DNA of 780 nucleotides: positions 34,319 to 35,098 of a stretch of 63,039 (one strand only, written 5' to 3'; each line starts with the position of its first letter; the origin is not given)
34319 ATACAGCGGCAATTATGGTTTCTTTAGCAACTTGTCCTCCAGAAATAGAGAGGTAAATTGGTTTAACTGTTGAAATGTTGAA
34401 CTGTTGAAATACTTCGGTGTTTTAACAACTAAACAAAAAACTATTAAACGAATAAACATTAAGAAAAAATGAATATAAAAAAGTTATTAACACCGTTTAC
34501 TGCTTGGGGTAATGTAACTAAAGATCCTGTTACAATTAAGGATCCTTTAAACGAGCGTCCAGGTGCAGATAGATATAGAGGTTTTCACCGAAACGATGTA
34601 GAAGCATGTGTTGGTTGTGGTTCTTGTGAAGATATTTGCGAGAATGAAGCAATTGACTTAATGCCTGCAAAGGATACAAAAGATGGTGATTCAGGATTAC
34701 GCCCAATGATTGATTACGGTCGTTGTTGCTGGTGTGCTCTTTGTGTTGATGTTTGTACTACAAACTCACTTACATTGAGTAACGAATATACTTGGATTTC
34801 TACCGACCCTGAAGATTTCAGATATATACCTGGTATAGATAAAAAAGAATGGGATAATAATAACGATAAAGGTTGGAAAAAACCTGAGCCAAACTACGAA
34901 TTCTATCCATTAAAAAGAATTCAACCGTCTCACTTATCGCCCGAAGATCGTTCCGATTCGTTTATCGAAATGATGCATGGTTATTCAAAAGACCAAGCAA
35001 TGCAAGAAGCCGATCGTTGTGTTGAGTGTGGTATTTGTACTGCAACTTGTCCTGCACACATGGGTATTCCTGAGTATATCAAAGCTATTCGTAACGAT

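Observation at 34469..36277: Ferredoxin-like N subunit fused to a GltD/SudA/NfnB-type NAD(P)H flavoprotein, suggesting a built-in pyridine-nucleotide module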

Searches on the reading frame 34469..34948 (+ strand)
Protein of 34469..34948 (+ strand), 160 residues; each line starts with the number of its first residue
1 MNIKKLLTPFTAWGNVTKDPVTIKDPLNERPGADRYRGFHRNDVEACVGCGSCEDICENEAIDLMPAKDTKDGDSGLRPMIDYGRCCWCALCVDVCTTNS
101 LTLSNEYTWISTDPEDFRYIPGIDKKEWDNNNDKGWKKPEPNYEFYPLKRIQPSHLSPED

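Call 25: search_solved_structures(query=window:34469-34948:+, max_evalue=0.000001, show_alignments=3)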
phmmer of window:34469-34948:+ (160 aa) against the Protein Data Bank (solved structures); distinct sequences matched with E-value up to 0.000001: 34.
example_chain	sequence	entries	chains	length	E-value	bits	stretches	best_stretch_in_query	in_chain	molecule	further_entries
6u8y_N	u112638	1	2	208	9.2e-20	74.7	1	7-115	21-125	NADH dehydrogenase subunit I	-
8e9g_I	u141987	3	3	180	1e-11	48.5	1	12-115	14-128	NADH-quinone oxidoreductase subunit I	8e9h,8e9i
6hum_I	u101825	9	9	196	3.4e-11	46.8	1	14-119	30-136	NAD(P)H-quinone oxidoreductase subunit I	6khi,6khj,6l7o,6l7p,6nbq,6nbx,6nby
7wfg_I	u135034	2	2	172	1e-10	45.2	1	16-119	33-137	NAD(P)H-quinone oxidoreductase subunit I, chloroplastic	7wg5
8b9z_I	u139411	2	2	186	1.4e-10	44.8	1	13-117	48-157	NADH dehydrogenase (ubiquinone) 23 kDa subunit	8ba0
9sfi_T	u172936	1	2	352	1.6e-10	44.6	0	45-104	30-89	4Fe-4S ferredoxin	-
7eu3_I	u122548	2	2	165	1.6e-10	44.6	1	12-119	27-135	NAD(P)H-quinone oxidoreductase subunit I, chloroplastic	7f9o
5t5i_F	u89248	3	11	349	1.7e-10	44.5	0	29-110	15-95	Tungsten formylmethanofuran dehydrogenase subunit fwdF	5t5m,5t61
8esw_S8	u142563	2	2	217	2.1e-10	44.3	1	13-117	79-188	NADH dehydrogenase (ubiquinone) 23 kDa subunit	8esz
9grx_I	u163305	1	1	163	4.3e-10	43.2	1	16-119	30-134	NAD(P)H-quinone oxidoreductase subunit I, chloroplastic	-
5xtb_B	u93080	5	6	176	8.6e-10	42.2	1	17-134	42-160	NADH dehydrogenase [ubiquinone] iron-sulfur protein 8, mitochondrial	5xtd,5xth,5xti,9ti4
9sw6_H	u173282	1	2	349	8.9e-10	42.2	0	46-110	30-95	Tungsten formylmethanofuran dehydrogenase, subunit F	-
7bkb_K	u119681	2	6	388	1e-09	42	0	43-104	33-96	Formylmethanofuran dehydrogenase, subunit F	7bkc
5lc5_I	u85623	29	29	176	1.2e-09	41.8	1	17-134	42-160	NADH dehydrogenase [ubiquinone] iron-sulfur protein 8, mitochondrial | Mitochondrial complex I, TYKY subunit | NADH:ubiquinone oxidoreductase core subunit S8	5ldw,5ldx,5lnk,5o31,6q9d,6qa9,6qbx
7v2c_B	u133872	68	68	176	1.2e-09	41.8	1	17-134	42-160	NADH dehydrogenase [ubiquinone] iron-sulfur protein 8, mitochondrial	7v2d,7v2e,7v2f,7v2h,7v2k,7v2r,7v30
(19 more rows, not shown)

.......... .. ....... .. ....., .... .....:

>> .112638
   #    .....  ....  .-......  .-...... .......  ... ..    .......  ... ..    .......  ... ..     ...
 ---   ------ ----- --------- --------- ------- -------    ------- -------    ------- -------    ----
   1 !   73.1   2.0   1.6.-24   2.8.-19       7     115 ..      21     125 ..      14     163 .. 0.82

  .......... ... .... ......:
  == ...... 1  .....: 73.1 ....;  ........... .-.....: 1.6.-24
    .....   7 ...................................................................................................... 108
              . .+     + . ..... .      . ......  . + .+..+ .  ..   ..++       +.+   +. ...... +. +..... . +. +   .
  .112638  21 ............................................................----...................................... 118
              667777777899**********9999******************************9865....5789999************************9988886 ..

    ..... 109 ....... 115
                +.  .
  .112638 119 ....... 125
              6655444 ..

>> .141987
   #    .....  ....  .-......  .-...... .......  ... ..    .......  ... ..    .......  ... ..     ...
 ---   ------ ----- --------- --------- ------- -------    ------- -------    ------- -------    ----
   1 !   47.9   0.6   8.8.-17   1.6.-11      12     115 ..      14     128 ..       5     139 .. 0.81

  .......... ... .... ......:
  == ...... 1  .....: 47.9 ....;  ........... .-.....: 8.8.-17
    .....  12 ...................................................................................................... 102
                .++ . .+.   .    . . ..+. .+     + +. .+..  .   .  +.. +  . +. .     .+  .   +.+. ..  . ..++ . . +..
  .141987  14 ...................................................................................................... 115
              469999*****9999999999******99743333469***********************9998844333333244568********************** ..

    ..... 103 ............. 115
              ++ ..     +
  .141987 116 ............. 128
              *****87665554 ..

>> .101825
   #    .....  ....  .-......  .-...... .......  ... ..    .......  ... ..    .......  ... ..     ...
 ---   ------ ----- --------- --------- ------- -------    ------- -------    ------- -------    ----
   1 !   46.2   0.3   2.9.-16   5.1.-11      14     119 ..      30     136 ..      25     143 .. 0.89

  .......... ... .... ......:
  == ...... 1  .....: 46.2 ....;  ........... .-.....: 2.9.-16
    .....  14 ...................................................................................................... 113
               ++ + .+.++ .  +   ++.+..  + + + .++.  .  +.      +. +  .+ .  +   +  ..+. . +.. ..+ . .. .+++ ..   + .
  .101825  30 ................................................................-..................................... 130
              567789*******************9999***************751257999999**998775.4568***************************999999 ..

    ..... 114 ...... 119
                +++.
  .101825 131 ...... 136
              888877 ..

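Call 26: search_protein_representatives(protein=window:34469-34948:+)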
Query: 160 residues. Proteins with E-value up to 0.001 (for the whole library): 1597; up to 1e-10: 146; up to 1e-30: 16. The best 150 are listed.
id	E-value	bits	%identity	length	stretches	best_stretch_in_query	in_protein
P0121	2.3e-72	259.2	71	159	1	1-152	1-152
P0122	9.1e-65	234.4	58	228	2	1-158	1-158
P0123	7.0e-64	231.6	53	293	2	3-160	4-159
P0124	1.4e-63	230.6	78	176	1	1-121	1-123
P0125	3.2e-56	206.6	54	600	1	1-160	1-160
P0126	9.9e-53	195.2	63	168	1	1-130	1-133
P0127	3.9e-49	183.5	68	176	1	44-160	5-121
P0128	8.3e-49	182.4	53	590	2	3-138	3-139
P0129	1.0e-46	175.6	55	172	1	2-138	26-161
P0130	6.5e-39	150.2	56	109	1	1-102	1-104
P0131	1.0e-36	143.1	51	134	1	2-125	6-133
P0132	1.2e-36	142.8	48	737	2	2-125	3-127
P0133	7.5e-34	133.7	46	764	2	4-158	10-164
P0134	1.7e-33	132.5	42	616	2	4-152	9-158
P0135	1.1e-31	126.7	43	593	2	3-159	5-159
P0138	1.2e-29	120.0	46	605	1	4-138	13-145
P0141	4.8e-29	118.1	46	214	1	5-125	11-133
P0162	3.8e-23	98.8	48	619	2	4-116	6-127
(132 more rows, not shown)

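Call 41: find_encoding_contigs(protein=P0141, flank=6000, max_places=2)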
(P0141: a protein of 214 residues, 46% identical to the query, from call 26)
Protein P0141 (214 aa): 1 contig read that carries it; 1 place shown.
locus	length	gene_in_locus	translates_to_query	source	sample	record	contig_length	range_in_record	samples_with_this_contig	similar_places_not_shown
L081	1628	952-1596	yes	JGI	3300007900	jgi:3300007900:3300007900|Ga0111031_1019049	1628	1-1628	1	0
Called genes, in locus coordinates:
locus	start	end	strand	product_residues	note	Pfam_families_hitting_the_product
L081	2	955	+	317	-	?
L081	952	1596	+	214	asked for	PF13534:Fer4_17 (faint), PF14697:Fer4_21 (faint), PF12797:Fer4_2 (faint), PF13237:Fer4_10 (weak), PF00037:Fer4, PF12838:Fer4_7, PF13187:Fer4_9, PF00037:Fer4 (weak), +1 more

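Call 51: search_protein_families(library=pfam, proteins=[P0133], max_evalue=0.0001)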
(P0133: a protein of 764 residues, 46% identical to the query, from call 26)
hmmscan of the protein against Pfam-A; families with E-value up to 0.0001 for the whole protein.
P0133 (764 aa): 13 families
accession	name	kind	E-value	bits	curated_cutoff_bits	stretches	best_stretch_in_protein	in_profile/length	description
PF14691.11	Fer4_20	-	1e-29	103.1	25.8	1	168-268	2-107/113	Dihydroprymidine dehydrogenase domain II, 4Fe-4S cluster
PF07992.20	Pyr_redox_2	-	1.8e-29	103.5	26.1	1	289-582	2-285/291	Pyridine nucleotide-disulphide oxidoreductase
PF00037.32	Fer4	-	3.9e-09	36.4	21.1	1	49-69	4-24/24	4Fe-4S binding domain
PF00070.33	Pyr_redox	-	1.6e-08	35.4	22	0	419-491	1-72/82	Pyridine nucleotide-disulphide oxidoreductase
PF02915.23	Rubrerythrin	-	8e-08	33.2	22.8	1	611-747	1-135/137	Rubrerythrin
PF13187.11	Fer4_9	-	1.1e-07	32.2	27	0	52-107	1-50/52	4Fe-4S dicluster domain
PF12838.12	Fer4_7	-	1.2e-07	32.5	27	1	52-107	1-51/52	4Fe-4S dicluster domain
PF13450.12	NAD_binding_8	-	1.3e-07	32.2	21.9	1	292-327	1-36/68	NAD(P)-binding Rossmann-like domain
PF13738.12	Pyr_redox_3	-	1.4e-07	31.5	30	1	375-572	127-305/305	Pyridine nucleotide-disulphide oxidoreductase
PF01946.23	Thi4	-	1.2e-05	25.2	26.2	1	276-328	6-59/235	Thi4 family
PF14697.11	Fer4_21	-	2e-05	25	35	0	50-111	5-59/59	4Fe-4S dicluster domain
PF13534.11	Fer4_17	-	2.2e-05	25.3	22.2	0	180-204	36-60/61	4Fe-4S dicluster domain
PF01266.30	DAO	-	5.6e-05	23.3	27.9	0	290-323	2-35/353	FAD dependent oxidoreductase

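Call 58: search_protein_families(library=ncbifam, proteins=[P0134, P0125, P0162, P0138], max_evalue=1e-100)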
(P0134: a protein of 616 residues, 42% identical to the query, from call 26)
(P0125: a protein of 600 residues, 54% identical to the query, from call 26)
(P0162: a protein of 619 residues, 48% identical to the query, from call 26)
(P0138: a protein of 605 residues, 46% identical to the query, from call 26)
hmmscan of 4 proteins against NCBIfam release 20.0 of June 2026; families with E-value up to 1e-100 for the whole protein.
P0134 (616 aa): 2 families
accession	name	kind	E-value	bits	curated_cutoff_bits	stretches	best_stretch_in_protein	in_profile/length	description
NF010590.0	PRK13984.1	equivalog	0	1194.7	946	1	1-614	1-609/611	putative oxidoreductase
NF009410.0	PRK12771.1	subfamily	2.9e-118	395.9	516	1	196-613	50-447/566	NAD(P)-binding protein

P0125 (600 aa): 3 families
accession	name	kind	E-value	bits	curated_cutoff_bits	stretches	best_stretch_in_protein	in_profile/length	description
NF010590.0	PRK13984.1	equivalog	3e-202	673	946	1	2-590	7-606/611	putative oxidoreductase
NF009410.0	PRK12771.1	subfamily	6.4e-135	450.9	516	1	190-594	50-449/566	NAD(P)-binding protein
NF009454.0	PRK12814.1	equivalog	1.5e-118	397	916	1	188-594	102-504/657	putative NADPH-dependent glutamate synthase small subunit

P0162 (619 aa): 2 families
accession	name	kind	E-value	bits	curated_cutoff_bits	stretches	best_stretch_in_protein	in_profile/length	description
NF010590.0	PRK13984.1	equivalog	1.1e-249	829.7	946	1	3-618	6-608/611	putative oxidoreductase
NF009410.0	PRK12771.1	subfamily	7.3e-109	364.9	516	0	208-614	50-443/566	NAD(P)-binding protein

P0138 (605 aa): 2 families
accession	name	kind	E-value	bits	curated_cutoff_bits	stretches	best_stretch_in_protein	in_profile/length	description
NF010590.0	PRK13984.1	equivalog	1e-211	704.3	946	1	13-604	9-608/611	putative oxidoreductase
NF009410.0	PRK12771.1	subfamily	1.6e-122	410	516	1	196-604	50-447/566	NAD(P)-binding protein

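Call 59: list_cluster_members(proteins=[P0134, P0125])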
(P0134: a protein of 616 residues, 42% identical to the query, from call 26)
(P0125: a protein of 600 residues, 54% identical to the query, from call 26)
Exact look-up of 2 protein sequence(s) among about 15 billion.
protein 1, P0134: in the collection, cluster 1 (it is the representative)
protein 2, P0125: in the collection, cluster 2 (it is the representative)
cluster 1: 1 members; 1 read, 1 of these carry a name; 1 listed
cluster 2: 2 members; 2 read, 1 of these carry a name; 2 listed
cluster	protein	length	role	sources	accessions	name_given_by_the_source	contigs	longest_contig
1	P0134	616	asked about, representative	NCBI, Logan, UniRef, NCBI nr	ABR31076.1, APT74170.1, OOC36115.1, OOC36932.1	oxidoreductase [Thermosipho melanesiensis] | 4Fe-4S ferredoxin, iron-sulfur binding domain protein n=2 Tax=Thermosipho melanesiensis ... | FAD-dependent oxidoreductase [Thermosipho melanesiensis]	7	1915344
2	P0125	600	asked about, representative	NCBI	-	-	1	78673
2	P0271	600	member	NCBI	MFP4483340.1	MAG: FAD-dependent oxidoreductase [Spirochaetaceae bacterium]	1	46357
